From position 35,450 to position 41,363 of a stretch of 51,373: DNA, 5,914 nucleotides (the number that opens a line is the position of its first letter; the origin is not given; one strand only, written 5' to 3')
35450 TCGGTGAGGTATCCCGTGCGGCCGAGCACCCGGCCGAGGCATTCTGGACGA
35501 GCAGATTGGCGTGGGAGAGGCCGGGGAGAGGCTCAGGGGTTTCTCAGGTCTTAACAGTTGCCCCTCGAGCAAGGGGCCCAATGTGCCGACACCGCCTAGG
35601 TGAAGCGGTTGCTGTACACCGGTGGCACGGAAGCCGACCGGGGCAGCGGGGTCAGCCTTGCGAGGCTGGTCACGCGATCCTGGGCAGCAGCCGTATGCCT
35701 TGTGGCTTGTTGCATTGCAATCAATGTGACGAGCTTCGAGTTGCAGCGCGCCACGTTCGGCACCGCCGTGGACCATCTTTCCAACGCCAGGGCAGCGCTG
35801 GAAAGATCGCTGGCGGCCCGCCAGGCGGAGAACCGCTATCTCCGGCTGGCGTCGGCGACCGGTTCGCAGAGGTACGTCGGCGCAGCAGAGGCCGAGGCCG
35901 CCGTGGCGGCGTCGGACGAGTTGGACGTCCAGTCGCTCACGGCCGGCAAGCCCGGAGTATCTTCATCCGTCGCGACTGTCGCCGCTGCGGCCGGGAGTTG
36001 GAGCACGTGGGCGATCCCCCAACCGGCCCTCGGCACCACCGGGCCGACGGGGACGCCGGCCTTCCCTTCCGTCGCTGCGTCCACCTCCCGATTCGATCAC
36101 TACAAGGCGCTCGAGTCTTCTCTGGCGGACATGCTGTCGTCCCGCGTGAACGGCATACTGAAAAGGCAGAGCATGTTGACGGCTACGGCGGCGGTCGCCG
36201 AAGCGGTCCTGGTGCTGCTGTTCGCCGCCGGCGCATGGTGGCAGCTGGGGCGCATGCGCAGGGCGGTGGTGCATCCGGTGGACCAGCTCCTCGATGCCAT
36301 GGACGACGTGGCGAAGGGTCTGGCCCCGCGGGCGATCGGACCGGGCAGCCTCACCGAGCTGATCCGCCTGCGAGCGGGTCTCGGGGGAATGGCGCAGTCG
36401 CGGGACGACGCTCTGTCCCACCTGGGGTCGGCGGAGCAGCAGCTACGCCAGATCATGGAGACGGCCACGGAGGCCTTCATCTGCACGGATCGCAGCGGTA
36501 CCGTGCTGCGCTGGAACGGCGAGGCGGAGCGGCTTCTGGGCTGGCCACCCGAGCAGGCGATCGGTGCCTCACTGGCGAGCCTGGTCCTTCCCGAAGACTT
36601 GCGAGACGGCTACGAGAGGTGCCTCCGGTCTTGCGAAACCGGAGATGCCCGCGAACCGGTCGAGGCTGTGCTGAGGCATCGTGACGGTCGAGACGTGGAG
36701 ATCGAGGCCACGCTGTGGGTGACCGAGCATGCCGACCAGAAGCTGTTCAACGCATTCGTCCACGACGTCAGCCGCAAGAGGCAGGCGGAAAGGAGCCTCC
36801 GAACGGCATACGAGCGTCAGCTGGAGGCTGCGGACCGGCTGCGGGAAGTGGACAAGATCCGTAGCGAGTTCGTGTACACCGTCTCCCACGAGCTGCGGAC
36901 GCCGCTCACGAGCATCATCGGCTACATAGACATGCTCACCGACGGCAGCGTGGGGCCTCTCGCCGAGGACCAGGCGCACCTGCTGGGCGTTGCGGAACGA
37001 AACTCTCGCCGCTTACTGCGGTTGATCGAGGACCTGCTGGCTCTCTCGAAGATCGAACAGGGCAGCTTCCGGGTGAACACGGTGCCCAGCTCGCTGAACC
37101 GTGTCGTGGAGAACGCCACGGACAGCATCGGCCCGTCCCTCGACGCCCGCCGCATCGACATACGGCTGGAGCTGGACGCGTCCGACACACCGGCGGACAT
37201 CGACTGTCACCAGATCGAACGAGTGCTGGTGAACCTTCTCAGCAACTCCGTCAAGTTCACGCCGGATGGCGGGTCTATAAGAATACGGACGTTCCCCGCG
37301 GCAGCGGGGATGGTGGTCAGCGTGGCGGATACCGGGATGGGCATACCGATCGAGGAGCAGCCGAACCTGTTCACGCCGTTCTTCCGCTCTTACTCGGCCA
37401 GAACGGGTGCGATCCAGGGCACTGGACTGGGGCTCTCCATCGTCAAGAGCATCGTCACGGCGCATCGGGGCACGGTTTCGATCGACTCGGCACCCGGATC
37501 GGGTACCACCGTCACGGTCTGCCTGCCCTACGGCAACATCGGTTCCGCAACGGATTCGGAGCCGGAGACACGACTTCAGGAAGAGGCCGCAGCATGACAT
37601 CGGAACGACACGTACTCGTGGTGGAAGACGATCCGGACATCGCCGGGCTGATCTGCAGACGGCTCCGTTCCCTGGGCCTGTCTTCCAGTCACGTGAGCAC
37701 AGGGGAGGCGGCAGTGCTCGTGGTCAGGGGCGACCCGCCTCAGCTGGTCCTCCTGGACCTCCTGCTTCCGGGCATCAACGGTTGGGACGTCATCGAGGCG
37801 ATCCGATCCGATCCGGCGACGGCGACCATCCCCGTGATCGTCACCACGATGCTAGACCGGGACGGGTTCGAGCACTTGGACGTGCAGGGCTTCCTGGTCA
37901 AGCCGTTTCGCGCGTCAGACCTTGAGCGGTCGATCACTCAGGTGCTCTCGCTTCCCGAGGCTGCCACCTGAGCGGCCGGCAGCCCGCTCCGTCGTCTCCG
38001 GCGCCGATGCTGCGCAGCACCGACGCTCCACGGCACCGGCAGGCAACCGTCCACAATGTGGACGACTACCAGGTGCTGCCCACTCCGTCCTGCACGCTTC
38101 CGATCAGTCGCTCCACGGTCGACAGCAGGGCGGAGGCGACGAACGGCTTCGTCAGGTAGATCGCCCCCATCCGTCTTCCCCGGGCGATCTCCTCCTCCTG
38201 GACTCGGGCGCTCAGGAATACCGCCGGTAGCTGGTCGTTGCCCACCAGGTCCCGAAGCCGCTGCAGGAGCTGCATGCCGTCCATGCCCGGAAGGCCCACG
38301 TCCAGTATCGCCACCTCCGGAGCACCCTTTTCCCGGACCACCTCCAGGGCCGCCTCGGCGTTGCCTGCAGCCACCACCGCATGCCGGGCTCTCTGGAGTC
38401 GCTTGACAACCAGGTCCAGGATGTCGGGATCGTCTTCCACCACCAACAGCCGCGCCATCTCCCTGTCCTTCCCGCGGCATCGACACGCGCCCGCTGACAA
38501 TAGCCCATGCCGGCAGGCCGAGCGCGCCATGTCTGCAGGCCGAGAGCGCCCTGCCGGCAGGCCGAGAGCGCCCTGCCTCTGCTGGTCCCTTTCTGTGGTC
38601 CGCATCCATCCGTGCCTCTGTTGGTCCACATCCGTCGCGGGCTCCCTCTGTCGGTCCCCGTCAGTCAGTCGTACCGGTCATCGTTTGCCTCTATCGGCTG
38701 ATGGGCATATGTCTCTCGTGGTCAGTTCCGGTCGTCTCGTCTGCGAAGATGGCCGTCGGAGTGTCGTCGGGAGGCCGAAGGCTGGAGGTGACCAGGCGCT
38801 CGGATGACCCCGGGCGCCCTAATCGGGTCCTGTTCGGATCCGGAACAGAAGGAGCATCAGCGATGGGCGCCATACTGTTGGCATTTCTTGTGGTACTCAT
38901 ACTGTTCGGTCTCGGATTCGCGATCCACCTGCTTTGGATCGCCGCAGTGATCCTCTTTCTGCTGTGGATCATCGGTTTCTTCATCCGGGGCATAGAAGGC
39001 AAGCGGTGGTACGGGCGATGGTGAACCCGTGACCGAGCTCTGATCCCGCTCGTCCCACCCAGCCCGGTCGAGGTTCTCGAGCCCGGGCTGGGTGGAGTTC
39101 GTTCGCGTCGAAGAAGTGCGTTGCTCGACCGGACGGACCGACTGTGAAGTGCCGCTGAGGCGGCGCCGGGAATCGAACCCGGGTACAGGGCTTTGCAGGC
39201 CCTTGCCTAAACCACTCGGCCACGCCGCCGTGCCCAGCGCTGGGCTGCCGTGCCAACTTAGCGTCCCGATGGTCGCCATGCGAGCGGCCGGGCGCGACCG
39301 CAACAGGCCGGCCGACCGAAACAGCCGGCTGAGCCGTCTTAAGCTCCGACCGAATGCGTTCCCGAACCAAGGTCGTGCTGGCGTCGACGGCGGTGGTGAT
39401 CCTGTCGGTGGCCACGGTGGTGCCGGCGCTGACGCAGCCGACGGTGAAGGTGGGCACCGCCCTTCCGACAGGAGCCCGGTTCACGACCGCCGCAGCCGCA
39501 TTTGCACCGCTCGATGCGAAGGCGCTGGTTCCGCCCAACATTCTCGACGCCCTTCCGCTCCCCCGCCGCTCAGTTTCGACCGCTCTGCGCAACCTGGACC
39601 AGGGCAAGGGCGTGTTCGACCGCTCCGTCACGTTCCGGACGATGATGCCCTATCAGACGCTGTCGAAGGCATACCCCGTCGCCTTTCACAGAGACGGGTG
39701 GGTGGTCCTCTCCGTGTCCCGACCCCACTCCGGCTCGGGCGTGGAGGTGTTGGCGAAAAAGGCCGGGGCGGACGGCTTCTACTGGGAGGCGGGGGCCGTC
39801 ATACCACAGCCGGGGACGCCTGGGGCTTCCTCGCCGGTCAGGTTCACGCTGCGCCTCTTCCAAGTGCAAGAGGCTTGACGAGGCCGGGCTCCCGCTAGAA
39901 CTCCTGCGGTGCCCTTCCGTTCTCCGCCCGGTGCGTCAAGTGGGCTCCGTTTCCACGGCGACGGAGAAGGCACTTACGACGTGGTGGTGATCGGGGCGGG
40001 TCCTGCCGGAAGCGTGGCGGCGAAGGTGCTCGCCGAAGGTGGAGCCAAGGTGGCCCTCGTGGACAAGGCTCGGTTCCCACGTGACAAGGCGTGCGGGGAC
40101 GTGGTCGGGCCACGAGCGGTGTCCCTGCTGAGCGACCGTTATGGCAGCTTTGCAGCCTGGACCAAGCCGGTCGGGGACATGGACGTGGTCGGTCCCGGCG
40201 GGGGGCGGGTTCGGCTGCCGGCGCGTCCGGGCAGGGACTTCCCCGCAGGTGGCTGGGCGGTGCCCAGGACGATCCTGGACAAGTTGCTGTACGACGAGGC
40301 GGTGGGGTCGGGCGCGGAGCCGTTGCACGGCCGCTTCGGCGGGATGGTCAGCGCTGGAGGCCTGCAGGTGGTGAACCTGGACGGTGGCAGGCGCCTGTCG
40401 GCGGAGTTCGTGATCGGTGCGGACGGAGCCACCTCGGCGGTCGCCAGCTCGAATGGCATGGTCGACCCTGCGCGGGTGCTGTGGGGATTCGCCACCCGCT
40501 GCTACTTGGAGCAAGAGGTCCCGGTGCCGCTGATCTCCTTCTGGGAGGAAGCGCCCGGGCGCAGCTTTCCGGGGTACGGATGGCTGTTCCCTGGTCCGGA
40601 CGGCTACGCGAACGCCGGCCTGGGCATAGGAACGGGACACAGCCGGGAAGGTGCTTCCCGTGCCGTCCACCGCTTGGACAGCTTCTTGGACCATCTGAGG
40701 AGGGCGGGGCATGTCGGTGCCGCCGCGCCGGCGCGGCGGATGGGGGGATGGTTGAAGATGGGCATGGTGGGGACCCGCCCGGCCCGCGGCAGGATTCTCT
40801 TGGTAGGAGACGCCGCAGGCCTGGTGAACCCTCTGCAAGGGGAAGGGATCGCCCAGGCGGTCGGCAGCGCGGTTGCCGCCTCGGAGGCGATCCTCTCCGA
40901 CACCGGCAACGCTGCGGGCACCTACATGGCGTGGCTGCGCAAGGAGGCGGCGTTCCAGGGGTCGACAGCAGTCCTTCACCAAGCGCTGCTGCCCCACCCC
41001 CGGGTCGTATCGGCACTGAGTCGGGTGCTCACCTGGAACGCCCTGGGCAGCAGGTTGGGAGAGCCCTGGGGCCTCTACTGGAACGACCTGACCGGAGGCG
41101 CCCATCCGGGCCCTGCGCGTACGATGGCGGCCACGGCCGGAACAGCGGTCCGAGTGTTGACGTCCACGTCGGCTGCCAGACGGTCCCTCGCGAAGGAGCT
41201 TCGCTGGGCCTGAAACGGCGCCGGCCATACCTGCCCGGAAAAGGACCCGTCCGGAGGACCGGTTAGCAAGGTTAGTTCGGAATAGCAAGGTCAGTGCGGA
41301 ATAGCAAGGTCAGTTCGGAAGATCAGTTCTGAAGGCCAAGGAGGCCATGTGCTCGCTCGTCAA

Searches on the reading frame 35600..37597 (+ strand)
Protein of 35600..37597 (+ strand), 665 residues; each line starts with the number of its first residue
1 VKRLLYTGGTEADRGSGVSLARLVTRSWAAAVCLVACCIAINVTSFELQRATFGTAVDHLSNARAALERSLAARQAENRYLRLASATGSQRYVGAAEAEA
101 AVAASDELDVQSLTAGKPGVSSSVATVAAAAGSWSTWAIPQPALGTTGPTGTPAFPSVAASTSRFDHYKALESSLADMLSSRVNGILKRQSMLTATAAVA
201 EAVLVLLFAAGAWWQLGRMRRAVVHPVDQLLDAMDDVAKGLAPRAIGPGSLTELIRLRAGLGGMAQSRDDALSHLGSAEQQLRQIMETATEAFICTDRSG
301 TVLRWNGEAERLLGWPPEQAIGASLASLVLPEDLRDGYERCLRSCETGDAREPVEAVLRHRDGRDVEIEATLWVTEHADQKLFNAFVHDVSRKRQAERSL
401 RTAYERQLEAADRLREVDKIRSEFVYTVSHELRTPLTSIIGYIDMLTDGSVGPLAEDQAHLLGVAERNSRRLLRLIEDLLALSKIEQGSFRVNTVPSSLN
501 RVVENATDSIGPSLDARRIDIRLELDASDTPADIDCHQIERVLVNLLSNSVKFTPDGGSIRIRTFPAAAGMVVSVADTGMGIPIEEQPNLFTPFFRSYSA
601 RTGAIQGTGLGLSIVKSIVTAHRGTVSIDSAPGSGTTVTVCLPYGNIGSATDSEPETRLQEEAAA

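Call 79: search_protein_families(library=pfam, max_evalue=0.0001, proteins=[window:35600-37597:+])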
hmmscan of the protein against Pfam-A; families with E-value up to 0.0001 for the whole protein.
window:35600-37597:+ (665 aa): 7 families
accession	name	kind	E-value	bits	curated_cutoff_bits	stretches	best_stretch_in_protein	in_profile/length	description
PF02518.31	HATPase_c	-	6.7e-28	97.8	26.4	1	537-644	4-109/111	Histidine kinase-, DNA gyrase B-, and HSP90-like ATPase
PF00512.31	HisKA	-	5.1e-22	78.1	26.9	1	421-488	2-66/66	His Kinase A (phospho-acceptor) domain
PF00989.32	PAS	-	2.5e-16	60.1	22.6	1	281-390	2-113/113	PAS fold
PF08448.16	PAS_4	-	5.7e-09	36.6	23.1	1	290-393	5-108/110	PAS fold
PF13426.13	PAS_9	-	1.6e-07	31.9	27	1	291-391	2-102/103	PAS domain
PF13188.13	PAS_8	-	3.9e-06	27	21.8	1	281-329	2-45/65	PAS domain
PF08447.18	PAS_3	-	7.3e-06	26.6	25.6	0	303-371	2-71/89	PAS fold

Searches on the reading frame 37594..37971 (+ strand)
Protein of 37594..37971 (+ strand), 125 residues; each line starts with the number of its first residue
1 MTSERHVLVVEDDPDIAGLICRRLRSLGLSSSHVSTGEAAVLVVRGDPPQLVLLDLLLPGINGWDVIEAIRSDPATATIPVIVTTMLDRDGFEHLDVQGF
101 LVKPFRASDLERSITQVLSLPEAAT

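Call 79: search_protein_families(library=pfam, max_evalue=0.0001, proteins=[window:37594-37971:+])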
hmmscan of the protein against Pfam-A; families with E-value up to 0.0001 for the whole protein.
window:37594-37971:+ (125 aa): 1 family
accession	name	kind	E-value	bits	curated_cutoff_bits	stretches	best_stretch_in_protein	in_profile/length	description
PF00072.30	Response_reg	-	1.4e-16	61.1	30.2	1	7-114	1-110/111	Response regulator receiver domain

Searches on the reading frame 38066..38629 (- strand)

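Call 80: search_protein_families(library=pfam, max_evalue=0.0001, proteins=[window:38066-38629:-])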
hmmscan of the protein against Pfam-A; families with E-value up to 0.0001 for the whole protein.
window:38066-38629:- (187 aa): 1 family
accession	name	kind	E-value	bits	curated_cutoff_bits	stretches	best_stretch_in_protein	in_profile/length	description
PF00072.30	Response_reg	-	1.3e-19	70.9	30.2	1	62-172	2-110/111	Response regulator receiver domain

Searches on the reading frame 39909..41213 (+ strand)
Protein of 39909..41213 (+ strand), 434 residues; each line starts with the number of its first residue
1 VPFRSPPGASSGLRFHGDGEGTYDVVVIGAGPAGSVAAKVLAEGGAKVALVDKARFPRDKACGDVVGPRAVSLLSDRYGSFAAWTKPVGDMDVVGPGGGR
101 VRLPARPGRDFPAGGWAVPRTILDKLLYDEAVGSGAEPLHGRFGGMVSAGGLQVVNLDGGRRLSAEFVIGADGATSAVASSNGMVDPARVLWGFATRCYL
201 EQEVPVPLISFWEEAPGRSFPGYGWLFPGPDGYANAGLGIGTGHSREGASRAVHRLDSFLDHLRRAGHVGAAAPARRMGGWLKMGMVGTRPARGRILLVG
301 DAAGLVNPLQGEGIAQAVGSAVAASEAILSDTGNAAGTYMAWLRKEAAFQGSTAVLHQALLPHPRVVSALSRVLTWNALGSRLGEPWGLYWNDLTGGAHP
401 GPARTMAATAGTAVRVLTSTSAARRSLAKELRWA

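Call 80: search_protein_families(library=pfam, max_evalue=0.0001, proteins=[window:39909-41213:+])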
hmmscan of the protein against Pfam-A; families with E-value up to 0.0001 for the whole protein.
window:39909-41213:+ (434 aa): 10 families
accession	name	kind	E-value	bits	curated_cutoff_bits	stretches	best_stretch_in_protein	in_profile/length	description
PF01494.25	FAD_binding_3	-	1.6e-18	67.5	22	1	23-326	2-316/349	FAD binding domain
PF07992.20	Pyr_redox_2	-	1.3e-06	28.5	26.1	1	23-55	1-34/291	Pyridine nucleotide-disulphide oxidoreductase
PF04820.20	Trp_halogenase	-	6e-06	25.8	21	0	24-58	1-39/458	Tryptophan halogenase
PF01266.30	DAO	-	7.7e-06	26.1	27.9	0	24-57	1-34/353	FAD dependent oxidoreductase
PF00890.30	FAD_binding_2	-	1.4e-05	25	20.4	1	24-54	1-31/414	FAD binding domain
PF03486.20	HI0933_like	-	1.9e-05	24.6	50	1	24-57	2-35/244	HI0933-like protein Rossmann domain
PF05834.18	Lycopene_cycl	-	3.4e-05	23.5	23.4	0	24-53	1-32/380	Lycopene cyclase protein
PF12831.13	FAD_oxidored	-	8.5e-05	22.4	27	0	24-56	1-33/416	FAD dependent oxidoreductase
PF13450.12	NAD_binding_8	-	9.8e-05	23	21.9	0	27-55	1-29/68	NAD(P)-binding Rossmann-like domain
PF01134.28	GIDA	-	9.9e-05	22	22.1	0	24-52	1-29/391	Glucose inhibited division protein A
